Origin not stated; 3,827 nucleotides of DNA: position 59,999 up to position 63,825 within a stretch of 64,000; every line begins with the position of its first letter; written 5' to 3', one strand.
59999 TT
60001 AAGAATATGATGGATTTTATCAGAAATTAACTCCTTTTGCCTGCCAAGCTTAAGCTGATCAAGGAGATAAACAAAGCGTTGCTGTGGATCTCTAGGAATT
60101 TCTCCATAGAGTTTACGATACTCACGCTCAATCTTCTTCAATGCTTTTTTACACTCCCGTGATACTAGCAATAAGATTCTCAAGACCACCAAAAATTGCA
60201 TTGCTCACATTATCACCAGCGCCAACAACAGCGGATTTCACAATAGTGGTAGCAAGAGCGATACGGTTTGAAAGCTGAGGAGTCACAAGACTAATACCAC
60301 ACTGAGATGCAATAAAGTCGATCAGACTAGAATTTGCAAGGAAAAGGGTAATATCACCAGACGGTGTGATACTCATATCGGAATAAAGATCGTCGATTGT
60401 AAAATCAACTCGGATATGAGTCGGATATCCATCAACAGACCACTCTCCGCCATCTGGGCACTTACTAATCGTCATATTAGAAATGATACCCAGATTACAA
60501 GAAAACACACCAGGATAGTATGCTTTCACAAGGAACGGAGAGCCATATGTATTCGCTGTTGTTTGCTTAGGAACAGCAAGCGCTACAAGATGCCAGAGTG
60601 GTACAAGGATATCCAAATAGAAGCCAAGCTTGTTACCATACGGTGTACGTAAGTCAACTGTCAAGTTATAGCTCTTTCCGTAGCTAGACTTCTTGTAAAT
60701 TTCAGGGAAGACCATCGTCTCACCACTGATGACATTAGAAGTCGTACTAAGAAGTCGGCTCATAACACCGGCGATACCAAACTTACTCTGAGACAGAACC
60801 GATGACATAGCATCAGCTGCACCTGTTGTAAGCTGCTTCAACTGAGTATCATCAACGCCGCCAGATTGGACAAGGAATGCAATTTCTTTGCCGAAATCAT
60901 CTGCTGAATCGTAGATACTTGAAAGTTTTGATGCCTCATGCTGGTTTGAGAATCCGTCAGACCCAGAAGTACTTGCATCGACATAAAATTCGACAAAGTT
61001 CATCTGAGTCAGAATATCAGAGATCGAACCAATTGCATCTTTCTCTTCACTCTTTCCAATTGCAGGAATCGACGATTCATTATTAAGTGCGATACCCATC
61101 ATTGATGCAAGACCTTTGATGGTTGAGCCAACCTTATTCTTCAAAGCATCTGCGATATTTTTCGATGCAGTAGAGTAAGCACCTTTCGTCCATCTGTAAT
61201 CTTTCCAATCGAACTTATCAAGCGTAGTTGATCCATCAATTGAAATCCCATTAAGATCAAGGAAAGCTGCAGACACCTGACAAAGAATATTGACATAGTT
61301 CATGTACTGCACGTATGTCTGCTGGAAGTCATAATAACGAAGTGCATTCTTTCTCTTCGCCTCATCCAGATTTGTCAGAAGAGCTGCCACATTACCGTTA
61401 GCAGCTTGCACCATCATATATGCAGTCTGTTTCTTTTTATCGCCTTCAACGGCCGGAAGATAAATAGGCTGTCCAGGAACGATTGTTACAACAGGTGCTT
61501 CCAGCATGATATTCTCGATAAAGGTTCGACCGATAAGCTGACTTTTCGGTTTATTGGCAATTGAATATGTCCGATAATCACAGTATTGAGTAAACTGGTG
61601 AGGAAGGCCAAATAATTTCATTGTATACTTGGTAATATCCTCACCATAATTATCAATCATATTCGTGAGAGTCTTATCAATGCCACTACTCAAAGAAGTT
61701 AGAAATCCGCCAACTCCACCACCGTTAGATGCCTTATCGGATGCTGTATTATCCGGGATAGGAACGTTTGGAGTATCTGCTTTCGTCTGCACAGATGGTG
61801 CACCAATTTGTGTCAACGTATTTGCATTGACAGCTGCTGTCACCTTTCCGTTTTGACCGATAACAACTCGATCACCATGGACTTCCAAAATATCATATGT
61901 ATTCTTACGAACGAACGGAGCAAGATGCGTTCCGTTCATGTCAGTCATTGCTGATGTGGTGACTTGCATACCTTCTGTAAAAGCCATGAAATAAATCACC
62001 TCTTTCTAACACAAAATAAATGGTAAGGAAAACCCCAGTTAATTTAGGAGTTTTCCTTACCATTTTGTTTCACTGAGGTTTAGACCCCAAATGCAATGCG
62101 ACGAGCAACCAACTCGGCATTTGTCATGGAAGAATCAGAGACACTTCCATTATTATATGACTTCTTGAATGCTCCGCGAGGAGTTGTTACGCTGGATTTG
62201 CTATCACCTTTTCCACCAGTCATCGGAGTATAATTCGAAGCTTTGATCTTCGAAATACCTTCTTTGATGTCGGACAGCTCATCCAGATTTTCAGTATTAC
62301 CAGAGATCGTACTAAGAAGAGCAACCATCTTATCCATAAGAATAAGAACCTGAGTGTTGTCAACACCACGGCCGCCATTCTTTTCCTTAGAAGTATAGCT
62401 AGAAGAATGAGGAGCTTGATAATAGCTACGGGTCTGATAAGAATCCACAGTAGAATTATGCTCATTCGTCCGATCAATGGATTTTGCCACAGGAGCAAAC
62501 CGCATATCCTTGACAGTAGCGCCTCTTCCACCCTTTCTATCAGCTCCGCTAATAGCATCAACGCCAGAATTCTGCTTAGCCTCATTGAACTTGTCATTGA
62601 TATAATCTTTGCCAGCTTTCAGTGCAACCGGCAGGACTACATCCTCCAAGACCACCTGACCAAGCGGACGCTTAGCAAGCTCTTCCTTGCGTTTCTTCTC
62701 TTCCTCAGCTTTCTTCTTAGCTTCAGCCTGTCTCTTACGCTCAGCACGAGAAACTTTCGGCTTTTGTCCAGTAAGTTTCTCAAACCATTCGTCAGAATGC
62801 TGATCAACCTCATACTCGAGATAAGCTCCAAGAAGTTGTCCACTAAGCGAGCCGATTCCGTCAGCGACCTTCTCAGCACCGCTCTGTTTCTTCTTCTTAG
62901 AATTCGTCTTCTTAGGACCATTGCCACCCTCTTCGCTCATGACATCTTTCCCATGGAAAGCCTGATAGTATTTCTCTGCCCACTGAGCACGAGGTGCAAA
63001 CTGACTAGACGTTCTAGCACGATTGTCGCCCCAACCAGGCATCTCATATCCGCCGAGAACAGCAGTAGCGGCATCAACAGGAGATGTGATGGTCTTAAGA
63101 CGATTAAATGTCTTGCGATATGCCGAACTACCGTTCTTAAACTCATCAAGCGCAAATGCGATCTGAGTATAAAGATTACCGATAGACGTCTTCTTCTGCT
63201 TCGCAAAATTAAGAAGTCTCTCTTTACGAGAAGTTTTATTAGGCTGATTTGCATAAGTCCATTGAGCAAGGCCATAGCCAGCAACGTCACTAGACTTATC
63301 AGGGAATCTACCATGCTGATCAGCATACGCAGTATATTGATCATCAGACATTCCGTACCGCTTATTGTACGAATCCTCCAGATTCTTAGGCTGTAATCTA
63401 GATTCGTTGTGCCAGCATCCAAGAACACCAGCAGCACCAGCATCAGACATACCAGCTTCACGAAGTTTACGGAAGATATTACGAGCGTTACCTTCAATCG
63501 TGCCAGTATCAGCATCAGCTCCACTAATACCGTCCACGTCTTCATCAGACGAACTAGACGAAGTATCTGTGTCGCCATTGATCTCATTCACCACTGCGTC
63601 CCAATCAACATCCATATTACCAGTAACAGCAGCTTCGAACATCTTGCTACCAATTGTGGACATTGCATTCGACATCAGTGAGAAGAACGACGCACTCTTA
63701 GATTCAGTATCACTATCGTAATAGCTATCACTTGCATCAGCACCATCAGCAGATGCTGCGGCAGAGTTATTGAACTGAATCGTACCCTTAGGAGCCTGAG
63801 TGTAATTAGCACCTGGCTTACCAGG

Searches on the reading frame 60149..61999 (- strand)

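Call 7: search_protein_families(library=phrogs, proteins=[window:60149-61999:-], max_evalue=0.001)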
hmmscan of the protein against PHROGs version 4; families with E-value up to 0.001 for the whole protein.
window:60149-61999:- (616 aa): 2 families
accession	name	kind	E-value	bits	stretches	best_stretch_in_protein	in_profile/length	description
phrog_20401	-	head and packaging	1.6e-39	136.9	1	336-572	203-433/473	virion structural protein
phrog_3181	-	unknown function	1.1e-29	104.5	1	333-544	410-613/703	-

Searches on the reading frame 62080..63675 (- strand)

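Call 7: search_protein_families(library=phrogs, proteins=[window:62080-63675:-], max_evalue=0.001)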
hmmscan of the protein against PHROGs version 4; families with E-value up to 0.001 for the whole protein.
window:62080-63675:- (531 aa): 4 families
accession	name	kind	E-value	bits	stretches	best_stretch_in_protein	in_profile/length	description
phrog_20388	-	lysis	1.2e-26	94.9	1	63-252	8-182/527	endolysin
phrog_8949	-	unknown function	6.7e-11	43.3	1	36-258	317-488/557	-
phrog_9570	-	tail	1.4e-06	28.5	1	44-254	464-633/689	tail length tape measure protein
phrog_11037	-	unknown function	1.4e-05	25.5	0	131-251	62-163/365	-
